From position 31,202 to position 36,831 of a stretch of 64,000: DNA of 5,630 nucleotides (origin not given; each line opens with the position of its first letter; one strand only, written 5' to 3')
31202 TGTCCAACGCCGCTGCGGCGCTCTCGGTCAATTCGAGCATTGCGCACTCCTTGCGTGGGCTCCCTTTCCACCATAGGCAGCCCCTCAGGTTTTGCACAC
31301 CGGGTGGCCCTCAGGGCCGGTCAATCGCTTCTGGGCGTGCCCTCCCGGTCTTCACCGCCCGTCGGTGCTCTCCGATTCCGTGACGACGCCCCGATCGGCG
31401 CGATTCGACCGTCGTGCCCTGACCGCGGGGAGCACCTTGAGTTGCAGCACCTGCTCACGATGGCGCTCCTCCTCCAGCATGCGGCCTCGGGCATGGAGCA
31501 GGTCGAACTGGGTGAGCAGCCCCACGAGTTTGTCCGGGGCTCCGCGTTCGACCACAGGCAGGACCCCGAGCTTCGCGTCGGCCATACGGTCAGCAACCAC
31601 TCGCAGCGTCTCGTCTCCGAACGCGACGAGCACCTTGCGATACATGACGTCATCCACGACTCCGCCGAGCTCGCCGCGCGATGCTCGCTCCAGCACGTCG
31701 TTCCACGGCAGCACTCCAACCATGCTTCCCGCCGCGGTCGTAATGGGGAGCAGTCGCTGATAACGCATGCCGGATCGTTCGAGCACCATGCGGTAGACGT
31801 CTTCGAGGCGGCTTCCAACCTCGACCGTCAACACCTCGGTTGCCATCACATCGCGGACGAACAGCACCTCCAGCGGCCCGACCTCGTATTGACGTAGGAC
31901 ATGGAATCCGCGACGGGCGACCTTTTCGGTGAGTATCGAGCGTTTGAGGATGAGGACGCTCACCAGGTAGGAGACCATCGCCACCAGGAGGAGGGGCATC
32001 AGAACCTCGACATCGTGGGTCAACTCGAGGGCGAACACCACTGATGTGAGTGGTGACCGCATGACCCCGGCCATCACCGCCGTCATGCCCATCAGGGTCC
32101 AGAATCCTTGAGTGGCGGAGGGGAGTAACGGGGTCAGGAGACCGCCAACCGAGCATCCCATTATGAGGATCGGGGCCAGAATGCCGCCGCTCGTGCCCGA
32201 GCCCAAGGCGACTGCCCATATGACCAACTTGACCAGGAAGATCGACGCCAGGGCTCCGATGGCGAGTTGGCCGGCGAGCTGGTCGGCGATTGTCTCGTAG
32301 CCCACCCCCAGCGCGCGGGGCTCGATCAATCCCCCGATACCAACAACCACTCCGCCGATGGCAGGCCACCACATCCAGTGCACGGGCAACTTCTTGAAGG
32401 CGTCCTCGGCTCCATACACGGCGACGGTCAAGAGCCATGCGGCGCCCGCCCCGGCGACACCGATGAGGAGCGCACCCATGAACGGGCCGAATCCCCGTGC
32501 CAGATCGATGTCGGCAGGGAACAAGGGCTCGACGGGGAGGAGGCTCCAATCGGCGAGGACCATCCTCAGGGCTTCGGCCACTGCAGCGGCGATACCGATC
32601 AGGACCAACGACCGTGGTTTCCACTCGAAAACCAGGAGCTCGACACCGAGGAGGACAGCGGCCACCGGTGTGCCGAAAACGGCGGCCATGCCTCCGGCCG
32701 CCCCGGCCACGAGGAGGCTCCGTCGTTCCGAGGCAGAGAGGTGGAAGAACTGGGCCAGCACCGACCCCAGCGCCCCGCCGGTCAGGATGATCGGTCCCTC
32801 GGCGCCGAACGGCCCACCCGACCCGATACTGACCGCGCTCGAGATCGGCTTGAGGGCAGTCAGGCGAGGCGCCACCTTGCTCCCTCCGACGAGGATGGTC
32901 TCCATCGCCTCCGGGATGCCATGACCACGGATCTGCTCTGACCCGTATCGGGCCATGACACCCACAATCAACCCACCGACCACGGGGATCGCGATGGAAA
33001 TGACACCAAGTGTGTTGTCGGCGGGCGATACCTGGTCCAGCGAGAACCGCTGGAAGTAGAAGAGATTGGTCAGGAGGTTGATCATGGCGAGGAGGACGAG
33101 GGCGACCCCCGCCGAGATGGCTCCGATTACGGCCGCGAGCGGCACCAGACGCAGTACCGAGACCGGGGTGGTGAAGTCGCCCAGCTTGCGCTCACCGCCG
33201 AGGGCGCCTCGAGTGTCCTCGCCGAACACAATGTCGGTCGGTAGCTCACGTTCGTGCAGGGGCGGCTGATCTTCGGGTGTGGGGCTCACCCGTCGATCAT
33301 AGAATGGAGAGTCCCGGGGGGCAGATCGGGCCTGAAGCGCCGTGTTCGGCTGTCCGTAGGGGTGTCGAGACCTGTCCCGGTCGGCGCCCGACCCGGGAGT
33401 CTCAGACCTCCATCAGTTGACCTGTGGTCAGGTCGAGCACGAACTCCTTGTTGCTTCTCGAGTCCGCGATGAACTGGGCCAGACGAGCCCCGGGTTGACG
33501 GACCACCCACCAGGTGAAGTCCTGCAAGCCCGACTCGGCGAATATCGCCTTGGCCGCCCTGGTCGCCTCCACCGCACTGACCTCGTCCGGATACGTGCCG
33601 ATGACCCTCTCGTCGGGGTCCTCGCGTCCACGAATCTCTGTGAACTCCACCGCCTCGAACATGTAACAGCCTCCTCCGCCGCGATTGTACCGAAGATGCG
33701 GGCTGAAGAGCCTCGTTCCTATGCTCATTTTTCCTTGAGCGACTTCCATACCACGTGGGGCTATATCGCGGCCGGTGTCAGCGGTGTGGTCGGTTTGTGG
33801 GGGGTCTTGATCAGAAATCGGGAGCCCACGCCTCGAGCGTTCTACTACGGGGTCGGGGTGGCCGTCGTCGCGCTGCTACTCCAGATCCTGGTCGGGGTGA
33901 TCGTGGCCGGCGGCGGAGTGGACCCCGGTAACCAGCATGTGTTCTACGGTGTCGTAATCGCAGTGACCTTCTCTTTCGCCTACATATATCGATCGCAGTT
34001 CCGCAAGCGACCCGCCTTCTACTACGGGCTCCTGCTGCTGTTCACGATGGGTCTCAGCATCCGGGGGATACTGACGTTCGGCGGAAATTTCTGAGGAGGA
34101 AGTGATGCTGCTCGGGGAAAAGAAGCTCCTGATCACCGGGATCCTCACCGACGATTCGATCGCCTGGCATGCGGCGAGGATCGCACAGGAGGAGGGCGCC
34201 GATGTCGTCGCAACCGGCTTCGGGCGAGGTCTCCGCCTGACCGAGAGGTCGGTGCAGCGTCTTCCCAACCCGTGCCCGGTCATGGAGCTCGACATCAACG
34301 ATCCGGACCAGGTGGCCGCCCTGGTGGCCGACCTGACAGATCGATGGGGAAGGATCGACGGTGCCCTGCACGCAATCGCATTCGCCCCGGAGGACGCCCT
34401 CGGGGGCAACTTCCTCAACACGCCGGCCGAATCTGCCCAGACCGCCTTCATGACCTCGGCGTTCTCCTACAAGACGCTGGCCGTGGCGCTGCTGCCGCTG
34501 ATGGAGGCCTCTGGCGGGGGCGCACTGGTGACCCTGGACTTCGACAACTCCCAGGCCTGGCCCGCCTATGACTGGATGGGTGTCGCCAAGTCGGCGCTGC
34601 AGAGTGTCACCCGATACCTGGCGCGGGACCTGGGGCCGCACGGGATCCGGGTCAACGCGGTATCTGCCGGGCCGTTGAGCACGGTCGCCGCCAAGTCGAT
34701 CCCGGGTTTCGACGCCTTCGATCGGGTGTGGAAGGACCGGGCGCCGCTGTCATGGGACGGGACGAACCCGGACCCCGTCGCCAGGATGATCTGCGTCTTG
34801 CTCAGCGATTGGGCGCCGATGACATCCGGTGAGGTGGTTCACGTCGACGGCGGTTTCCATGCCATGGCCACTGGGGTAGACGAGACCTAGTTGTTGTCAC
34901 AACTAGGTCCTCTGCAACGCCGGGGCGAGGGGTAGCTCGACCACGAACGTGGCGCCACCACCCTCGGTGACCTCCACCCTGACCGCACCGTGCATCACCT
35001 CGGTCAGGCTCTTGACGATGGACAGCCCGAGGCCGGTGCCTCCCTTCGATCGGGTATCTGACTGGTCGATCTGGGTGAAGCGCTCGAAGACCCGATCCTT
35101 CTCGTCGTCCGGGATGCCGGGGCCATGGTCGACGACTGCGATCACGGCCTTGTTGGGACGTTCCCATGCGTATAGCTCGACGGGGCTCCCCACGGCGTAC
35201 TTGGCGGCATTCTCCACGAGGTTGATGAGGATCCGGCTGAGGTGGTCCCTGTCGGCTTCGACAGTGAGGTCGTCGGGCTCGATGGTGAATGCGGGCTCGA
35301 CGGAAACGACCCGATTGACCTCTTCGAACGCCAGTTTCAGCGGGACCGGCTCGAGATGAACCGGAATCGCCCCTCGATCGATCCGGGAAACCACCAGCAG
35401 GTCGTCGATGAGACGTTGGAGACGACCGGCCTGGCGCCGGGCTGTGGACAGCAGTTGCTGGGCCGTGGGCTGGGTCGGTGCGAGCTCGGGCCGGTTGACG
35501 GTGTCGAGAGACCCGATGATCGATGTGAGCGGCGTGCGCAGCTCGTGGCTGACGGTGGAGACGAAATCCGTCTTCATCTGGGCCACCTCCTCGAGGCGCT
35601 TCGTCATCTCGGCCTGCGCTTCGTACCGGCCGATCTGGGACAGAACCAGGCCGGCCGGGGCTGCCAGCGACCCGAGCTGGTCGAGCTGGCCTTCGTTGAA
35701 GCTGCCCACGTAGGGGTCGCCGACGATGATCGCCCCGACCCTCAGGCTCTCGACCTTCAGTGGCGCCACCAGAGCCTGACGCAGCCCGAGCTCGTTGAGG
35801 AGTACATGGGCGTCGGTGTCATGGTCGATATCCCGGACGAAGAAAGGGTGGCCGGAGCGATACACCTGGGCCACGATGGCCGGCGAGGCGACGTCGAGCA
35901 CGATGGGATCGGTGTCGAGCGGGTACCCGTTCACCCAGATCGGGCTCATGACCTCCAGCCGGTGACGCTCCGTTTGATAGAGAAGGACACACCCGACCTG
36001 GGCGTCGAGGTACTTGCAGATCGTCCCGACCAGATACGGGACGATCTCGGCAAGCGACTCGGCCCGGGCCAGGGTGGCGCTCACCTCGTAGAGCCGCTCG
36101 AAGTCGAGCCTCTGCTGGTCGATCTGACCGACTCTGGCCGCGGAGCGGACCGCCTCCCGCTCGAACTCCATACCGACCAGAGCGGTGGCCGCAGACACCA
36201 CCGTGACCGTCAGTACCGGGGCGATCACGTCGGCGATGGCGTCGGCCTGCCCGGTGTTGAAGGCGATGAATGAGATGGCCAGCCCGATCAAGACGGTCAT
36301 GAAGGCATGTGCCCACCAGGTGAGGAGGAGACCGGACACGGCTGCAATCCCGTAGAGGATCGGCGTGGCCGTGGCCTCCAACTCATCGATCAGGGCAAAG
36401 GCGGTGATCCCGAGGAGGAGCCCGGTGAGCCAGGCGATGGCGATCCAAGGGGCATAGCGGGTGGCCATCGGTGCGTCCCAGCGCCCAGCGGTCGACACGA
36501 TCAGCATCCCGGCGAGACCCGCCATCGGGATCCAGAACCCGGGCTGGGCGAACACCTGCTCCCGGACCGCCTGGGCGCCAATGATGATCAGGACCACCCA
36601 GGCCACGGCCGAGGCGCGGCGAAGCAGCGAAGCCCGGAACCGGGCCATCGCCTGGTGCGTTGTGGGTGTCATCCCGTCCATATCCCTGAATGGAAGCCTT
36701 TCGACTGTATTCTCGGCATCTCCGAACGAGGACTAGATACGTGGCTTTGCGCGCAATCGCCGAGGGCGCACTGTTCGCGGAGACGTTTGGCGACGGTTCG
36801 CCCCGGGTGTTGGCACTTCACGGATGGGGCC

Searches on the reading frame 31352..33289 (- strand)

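Call 11: search_protein_families(library=pfam, proteins=[window:31352-33289:-])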
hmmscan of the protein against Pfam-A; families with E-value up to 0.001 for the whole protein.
window:31352-33289:- (645 aa): 2 families
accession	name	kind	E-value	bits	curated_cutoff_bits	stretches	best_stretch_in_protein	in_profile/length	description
PF00654.25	Voltage_CLC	-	8.3e-70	236.1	24.8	1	105-444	1-345/346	Voltage gated chloride channel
PF00571.33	CBS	-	7.1e-16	58.7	24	2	545-600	1-54/57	CBS domain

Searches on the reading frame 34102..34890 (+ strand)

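Call 61: search_protein_families(library=pfam, proteins=[window:34102-34890:+], max_evalue=0.00001)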
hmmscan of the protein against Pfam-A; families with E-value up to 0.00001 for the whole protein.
window:34102-34890:+ (262 aa): 2 families
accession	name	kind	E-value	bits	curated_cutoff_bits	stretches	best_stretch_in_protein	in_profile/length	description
PF13561.12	adh_short_C2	-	6.9e-69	232.4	27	1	13-253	1-236/236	Enoyl-(Acyl carrier protein) reductase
PF00106.31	adh_short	-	1.7e-16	60.7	26.6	1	10-199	4-189/195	short chain dehydrogenase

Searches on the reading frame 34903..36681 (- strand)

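Call 61: search_protein_families(library=pfam, proteins=[window:34903-36681:-], max_evalue=0.00001)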
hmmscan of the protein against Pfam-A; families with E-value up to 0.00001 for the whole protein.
window:34903-36681:- (592 aa): 5 families
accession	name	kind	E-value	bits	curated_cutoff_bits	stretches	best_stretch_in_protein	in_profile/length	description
PF02518.31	HATPase_c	-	2e-27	96.2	26.4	1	477-586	2-110/111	Histidine kinase-, DNA gyrase B-, and HSP90-like ATPase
PF00512.31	HisKA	-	9e-19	67.7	26.9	1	369-437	1-66/66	His Kinase A (phospho-acceptor) domain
PF13185.12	GAF_2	-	3e-13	50.6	28.6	1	208-347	2-135/136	GAF domain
PF01590.32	GAF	-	4.9e-07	30.8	22.4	1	211-345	3-131/133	GAF domain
PF13492.12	GAF_3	-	3.1e-06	28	27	1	210-348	2-128/129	GAF domain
